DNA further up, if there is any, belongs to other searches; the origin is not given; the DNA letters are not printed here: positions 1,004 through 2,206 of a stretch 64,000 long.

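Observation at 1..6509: Operon encoding FAAL, ACP-fused alpha-oxoamine synthase, NTase, truncated AsnB-like amidotransferase and MFS exporter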

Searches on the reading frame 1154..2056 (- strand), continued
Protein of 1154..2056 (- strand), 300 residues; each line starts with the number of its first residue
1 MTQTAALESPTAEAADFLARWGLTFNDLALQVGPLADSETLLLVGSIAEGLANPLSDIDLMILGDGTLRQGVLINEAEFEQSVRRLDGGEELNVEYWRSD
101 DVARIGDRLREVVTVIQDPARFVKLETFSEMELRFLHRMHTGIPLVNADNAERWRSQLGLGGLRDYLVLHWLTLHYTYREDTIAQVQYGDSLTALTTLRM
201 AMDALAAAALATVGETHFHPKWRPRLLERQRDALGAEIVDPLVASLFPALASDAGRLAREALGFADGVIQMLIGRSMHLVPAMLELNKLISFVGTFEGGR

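Call 39: fold_search(model_id=the predicted structure, library=pdb)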
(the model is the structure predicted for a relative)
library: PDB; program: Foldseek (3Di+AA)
matches with E <= 10: 625; with E <= 0.001: 20
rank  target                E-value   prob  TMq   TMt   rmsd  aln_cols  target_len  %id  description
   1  6nmk_A                9.2e-06  1.00  0.51  0.59   7.4       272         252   13  Binary complex structure of the T130K mutant of ANT-4'' with Neomycin (released 2020-01-15)
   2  9dbj_C                1.5e-05  1.00  0.30  0.38  10.6       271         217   14  Structure of Hailong HalB R164A mutant with non-hydrolyzable dATP (released 2025-05-07)
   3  6p06_A                1.6e-05  1.00  0.50  0.58   7.6       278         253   13  Ternary structure of the E52D mutant of ANT-4 with Neomycin and AMPCPP (released 2020-01-29)
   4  6nmk_B                1.8e-05  1.00  0.50  0.58   8.4       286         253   13  Binary complex structure of the T130K mutant of ANT-4'' with Neomycin (released 2020-01-15)
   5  9dbj_F                1.9e-05  1.00  0.33  0.41   9.6       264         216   15  Structure of Hailong HalB R164A mutant with non-hydrolyzable dATP (released 2025-05-07)
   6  6un8_B                2.3e-05  1.00  0.49  0.57   8.5       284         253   13  Wild type ANT bound to neomycin (released 2020-05-06)
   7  6p01_A                2.5e-05  1.00  0.50  0.57   7.2       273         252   14  Apo structure of the E52D mutant of ANT-4 (released 2020-01-29)
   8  6un8_A                2.9e-05  1.00  0.50  0.58   7.5       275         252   13  Wild type ANT bound to neomycin (released 2020-05-06)
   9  1kny_A                3.4e-05  1.00  0.49  0.56   7.7       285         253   12  KANAMYCIN NUCLEOTIDYLTRANSFERASE (released 1996-08-17)
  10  9dbj_B                3.9e-05  1.00  0.29  0.39  11.6       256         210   14  Structure of Hailong HalB R164A mutant with non-hydrolyzable dATP (released 2025-05-07)
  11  4ebk_A                4.5e-05  1.00  0.40  0.46  11.8       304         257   16  Crystal structure of aminoglycoside 4'-O-adenylyltransferase ANT(4')-IIb, tobramycin-bound (released 2012-04-04)
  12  4ebj_A                5.4e-05  1.00  0.38  0.43  12.0       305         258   16  Crystal structure of aminoglycoside 4'-O-adenylyltransferase ANT(4')-IIb, apo (released 2012-04-04)
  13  3c18_B                5.7e-05  1.00  0.46  0.47   7.9       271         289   13  Crystal structure of nucleotidyltransferase-like protein (ZP_00538802.1) from Exiguobacterium sibiricum 255-15 at 1.90 (released 2008-02-12)
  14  3c18_A                9.2e-05  1.00  0.45  0.46   9.3       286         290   12  Crystal structure of nucleotidyltransferase-like protein (ZP_00538802.1) from Exiguobacterium sibiricum 255-15 at 1.90 (released 2008-02-12)
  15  9dbh_A                1.2e-04  1.00  0.32  0.41  10.0       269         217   14  Structure of Hailong HalB in complex with oligodeoxyadenylate (released 2025-05-07)
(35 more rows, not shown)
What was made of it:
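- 1154..2056 (-): Pol-beta-superfamily nucleotidyltransferase with a helical C-terminal domain (300 aa). G45-S46, D57, D59 and E91 are conserved. Top Foldseek hits are ANT(4')/kanamycin NTase, HalB, ANT(4')-IIb, LinB and AadA (call 39).
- On Pol-beta-superfamily nucleotidyltransferase: The predicted fold matches ANT(4') (call 39).
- Closest known: Aminoglycoside and lincosamide O-nucleotidyltransferases. Same: They are the top structural matches (call 39).
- The nearest structural relatives of the NTase are antibiotic-inactivating enzymes (ANT(4'), LinB, AadA) and the defence NTase HalB (call 39).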

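Call 42: find_encoding_contigs(protein=P0019, flank=10000, max_places=2)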
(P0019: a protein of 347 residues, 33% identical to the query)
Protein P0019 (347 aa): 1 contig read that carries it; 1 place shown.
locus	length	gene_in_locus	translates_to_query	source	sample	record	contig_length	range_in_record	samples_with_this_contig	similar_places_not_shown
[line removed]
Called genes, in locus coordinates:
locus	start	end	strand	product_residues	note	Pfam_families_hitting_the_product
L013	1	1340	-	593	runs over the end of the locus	PF13304:AAA_21 (faint), PF00005:ABC_tran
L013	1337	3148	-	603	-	PF00005:ABC_tran, PF02463:SMC_N (faint), PF13304:AAA_21 (faint)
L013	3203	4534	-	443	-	PF00668:Condensation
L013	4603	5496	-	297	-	PF00587:tRNA-synt_2b (weak)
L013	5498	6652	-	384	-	PF02771:Acyl-CoA_dh_N, PF00441:Acyl-CoA_dh_1 (weak), PF08028:Acyl-CoA_dh_2 (weak)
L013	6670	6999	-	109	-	PF00550:PP-binding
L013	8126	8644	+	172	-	-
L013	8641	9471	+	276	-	-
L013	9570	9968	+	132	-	PF00293:NUDIX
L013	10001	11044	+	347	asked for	PF00334:NDK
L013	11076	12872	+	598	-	PF13522:GATase_6, PF13537:GATase_7, PF00733:Asn_synthase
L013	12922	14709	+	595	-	PF13522:GATase_6 (weak), PF13537:GATase_7, PF00733:Asn_synthase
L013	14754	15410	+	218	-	-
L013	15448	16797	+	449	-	PF03446:NAD_binding_2 (faint), PF03721:UDPG_MGDP_dh_N, PF00984:UDPG_MGDP_dh, PF03720:UDPG_MGDP_dh_C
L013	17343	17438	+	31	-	-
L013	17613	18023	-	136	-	-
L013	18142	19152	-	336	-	PF00480:ROK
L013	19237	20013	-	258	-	PF13649:Methyltransf_25 (weak)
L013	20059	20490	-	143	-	PF11969:DcpS_C, PF01230:HIT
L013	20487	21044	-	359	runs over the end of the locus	PF13439:Glyco_transf_4, PF13579:Glyco_trans_4_4, PF20706:GT4-conflict (weak), PF00534:Glycos_transf_1, PF13692:Glyco_trans_1_4, PF13524:Glyco_trans_1_2 (weak)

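Call 50: find_related_loci(query=A3, collection=metagenome_contigs, flank=10000)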
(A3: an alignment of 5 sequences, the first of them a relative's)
Query A3 (376 aa) in metagenome_contigs; peptide patterns used: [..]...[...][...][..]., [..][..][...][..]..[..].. (x = any residue, [..] = any of these).
165 stretches matched a pattern; 1 encode a relative of the query (tblastn E <= 1e-3); 1 distinct loci.
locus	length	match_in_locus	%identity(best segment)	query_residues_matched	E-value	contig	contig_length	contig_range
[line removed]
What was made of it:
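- Tried and rejected: The 5-sequence version found only one metagenome locus (call 50).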

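Call 52: search_protein_families(library=pfam, proteins=[L006:2588-10000:+, L009:2969-4138:+, L009:4151-6199:+, L009:6764-7711:+, L009:7720-8406:+, L009:8411-9076:+, L013:8126-8644:+, L013:14754-15410:+, L012:10876-11514:+, L006:1419-2579:+], max_evalue=0.05)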
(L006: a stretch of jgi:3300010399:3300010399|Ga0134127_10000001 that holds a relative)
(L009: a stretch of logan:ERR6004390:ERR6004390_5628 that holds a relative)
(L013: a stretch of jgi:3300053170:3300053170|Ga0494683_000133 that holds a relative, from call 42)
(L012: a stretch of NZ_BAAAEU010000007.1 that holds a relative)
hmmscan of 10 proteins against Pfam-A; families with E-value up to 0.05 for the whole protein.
L006:2588-10000:+ (2470 aa): 16 families
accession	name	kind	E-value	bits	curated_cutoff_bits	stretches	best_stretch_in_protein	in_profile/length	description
PF00109.32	ketoacyl-synt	-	2.7e-81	273.3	20.8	1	686-920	2-252/252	Beta-ketoacyl synthase, N-terminal domain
PF00501.34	AMP-binding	-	2.1e-63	214.9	29.9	1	20-412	4-384/384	AMP-binding enzyme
PF00698.26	Acyl_transf_1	-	8.9e-62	209.8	32.7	1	1200-1497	1-283/319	Acyl transferase domain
PF08659.16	KR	-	1.2e-56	191.9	22.6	1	2106-2297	1-179/180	KR domain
PF02801.28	Ketoacyl-synt_C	-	5.3e-44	149.5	20.8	1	928-1046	1-119/119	Beta-ketoacyl synthase, C-terminal domain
PF00550.31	PP-binding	-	7.9e-22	77.7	20.8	2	2399-2460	4-67/67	Phosphopantetheine attachment site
PF16197.11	KAsynt_C_assoc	-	1.1e-16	61.7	33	1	1048-1159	1-107/111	Ketoacyl-synthetase C-terminal extension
PF23024.1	AMP-dom_DIP2-like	-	6.7e-11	42.6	27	1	459-572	2-108/110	Disco-interacting protein 2-like, AMP domain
PF21089.3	PKS_DH_N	-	9.6e-11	42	27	1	1576-1678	4-103/103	Polyketide synthase dehydratase domain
PF14765.12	PS-DH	-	1.3e-07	31.7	23.7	1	1766-1851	76-163/166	Polyketide synthase dehydratase N-terminal domain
PF23297.2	ACP_SdgA_C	-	2.1e-07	31.4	27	1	2405-2465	22-84/95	Highly reducing polyketide synthase sdgA, C-terminal ACP domain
PF21394.3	Beta-ketacyl_N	-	3e-07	30.7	26.9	1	1909-2051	23-155/170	Beta-ketoacyl synthase-like, N-terminal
PF00106.31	adh_short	-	5.6e-07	29.7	26.6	1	2109-2279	4-161/195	short chain dehydrogenase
PF13561.12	adh_short_C2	-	7.1e-07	29.5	27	1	2175-2280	47-156/236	Enoyl-(Acyl carrier protein) reductase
PF22621.2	CurL-like_PKS_C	-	5.7e-06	26.6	27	1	1109-1174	2-64/64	CurL-like, PKS C-terminal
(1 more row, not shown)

L009:2969-4138:+ (389 aa): 0 families

L009:4151-6199:+ (682 aa): 1 family
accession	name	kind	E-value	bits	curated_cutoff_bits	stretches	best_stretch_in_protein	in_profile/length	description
PF04055.27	Radical_SAM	-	0.0002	22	29.5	1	302-477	2-163/166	Radical SAM superfamily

L009:6764-7711:+ (315 aa): 2 families
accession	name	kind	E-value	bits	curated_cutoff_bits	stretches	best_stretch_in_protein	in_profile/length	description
PF10977.13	DUF2797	-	4.9e-07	30.2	25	1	114-177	66-127/227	Protein of unknown function (DUF2797)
PF25717.1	Herpes_ORF32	-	0.044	14.1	27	0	77-130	6-58/76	Herpesvirus ORF32/34 phosphoprotein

L009:7720-8406:+ (228 aa): 2 families
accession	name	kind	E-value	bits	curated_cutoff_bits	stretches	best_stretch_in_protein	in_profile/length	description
PF02223.23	Thymidylate_kin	-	3e-10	40.5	27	2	5-33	1-28/185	Thymidylate kinase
PF13401.12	AAA_22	-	0.043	14.6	27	0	2-59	7-64/130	AAA domain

L009:8411-9076:+ (221 aa): 3 families
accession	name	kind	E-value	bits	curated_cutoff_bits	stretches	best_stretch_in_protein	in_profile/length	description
PF04677.20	CwfJ_C_1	-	0.00019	21.7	21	1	43-127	35-109/122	Protein similar to CwfJ C-terminus 1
PF01230.28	HIT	-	0.015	16.3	21.5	1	41-127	12-95/98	HIT domain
PF11969.13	DcpS_C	-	0.049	14.5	24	0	36-128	15-103/114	Scavenger mRNA decapping enzyme C-term binding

L013:8126-8644:+ (172 aa): 1 family
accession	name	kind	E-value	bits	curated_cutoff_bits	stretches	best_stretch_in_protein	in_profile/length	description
PF01928.26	CYTH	-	0.00028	21.2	23.2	1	3-130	2-151/179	CYTH domain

L013:14754-15410:+ (218 aa): 1 family
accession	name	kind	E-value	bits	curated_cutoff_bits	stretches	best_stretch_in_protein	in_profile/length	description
PF24025.1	Ig_DR_A0283-like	-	0.0022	18.7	27.1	1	128-189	28-89/102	DR_A0283-like, Ig-like domain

L012:10876-11514:+ (212 aa): 2 families
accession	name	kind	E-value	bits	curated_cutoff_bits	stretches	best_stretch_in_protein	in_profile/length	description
PF02223.23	Thymidylate_kin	-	0.012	15.7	27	0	11-36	1-26/185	Thymidylate kinase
PF13238.12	AAA_18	-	0.03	15.2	29.4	0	10-148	2-114/128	AAA domain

L006:1419-2579:+ (386 aa): 2 families
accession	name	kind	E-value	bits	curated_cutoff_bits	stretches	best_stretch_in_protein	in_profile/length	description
PF00107.32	ADH_zinc_N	-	1.3e-10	41.7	31.8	2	265-329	49-115/129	Zinc-binding dehydrogenase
PF13602.12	ADH_zinc_N_2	-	9.4e-05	23.8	27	1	264-373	13-127/134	Zinc-binding dehydrogenase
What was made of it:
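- Closest known: Hydroxyl activation before elimination. Same: That is positionally like ACP-ST-TE (call 52).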

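Call 53: search_protein_families(library=padloc, proteins=[window:1154-2056:-, L001:10900-12573:+, L001:12561-13388:+, L001:13385-14515:+, L001:14521-16413:+], max_evalue=0.01)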
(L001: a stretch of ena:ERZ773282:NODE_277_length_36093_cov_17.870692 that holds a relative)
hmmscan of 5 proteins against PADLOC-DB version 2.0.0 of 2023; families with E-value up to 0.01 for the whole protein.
window:1154-2056:- (300 aa): 1 family
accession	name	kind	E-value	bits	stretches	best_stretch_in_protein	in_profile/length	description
PDLC04368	PDC-M05A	-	0.00013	19.9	1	42-83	111-152/201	-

L001:10900-12573:+ (557 aa): 0 families

L001:12561-13388:+ (275 aa): 0 families

L001:13385-14515:+ (376 aa): 0 families

L001:14521-16413:+ (630 aa): 0 families
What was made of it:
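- On Known anti-phage defence systems: The other four proteins have none (call 53).
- PADLOC gives no significant defence-system match for any of the five proteins (call 53).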

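Call 68: find_homologous_proteins(query=L001:10900-12573:+, max_evalue=1e-10)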
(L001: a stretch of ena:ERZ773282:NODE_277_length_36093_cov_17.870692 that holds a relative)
Query L001:10900-12573:+ (557 aa): 3068 proteins with E <= 1e-10 among 8000 candidates; the best 120 are listed.
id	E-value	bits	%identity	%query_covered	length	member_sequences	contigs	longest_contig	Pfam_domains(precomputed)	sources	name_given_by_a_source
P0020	1.9e-182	626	59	98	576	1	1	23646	PF00733.28,PF13522.12,PF13537.12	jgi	jgi:asparagine synthase (glutamine-hydrolysing)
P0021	3.9e-137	476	44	96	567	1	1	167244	PF00733.28,PF13522.12,PF13537.12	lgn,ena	-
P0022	1.6e-63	233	36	92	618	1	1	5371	PF00733.28,PF13522.12,PF02540.24,PF13537.12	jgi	jgi:asparagine synthase (glutamine-hydrolysing)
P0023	4.4e-63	232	32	92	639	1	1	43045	PF12481.14,PF00733.28,PF13522.12,PF13537.12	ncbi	-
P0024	4.5e-63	232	33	91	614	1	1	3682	PF12481.14,PF00733.28,PF13522.12,PF13537.12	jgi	jgi:asparagine synthase (glutamine-hydrolysing)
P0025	2.8e-61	226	35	92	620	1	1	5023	PF00733.28,PF13522.12,PF13537.12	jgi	jgi:asparagine synthase (glutamine-hydrolysing)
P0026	1.7e-60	223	32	89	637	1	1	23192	PF00733.28,PF13522.12,PF13537.12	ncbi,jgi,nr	ncbi:MAG TPA: asparagine synthase (glutamine-hydrolyzing) [Thermoanaerobaculia bacterium]|jgi:aspara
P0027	2.1e-60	223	32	92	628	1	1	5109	PF00733.28,PF13522.12,PF13537.12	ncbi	-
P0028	4.0e-60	222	35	91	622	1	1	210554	PF00733.28,PF13522.12,PF13537.12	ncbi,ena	-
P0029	8.6e-60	221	34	91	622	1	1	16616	PF00733.28,PF13522.12,PF13537.12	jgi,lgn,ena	-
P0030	1.0e-59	221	35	92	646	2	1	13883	PF00733.28,PF13522.12,PF13537.12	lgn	-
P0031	1.8e-59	220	33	92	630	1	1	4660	PF00733.28,PF13522.12,PF02540.24,PF13537.12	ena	-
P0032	1.9e-59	220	31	88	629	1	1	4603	PF00733.28,PF13522.12,PF13537.12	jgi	jgi:asparagine synthase (glutamine-hydrolysing)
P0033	3.5e-59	219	34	92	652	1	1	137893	PF00733.28,PF13522.12,PF13537.12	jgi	jgi:asparagine synthase (glutamine-hydrolysing)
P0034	4.1e-59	219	31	93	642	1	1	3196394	PF00733.28,PF13522.12,PF13537.12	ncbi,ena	-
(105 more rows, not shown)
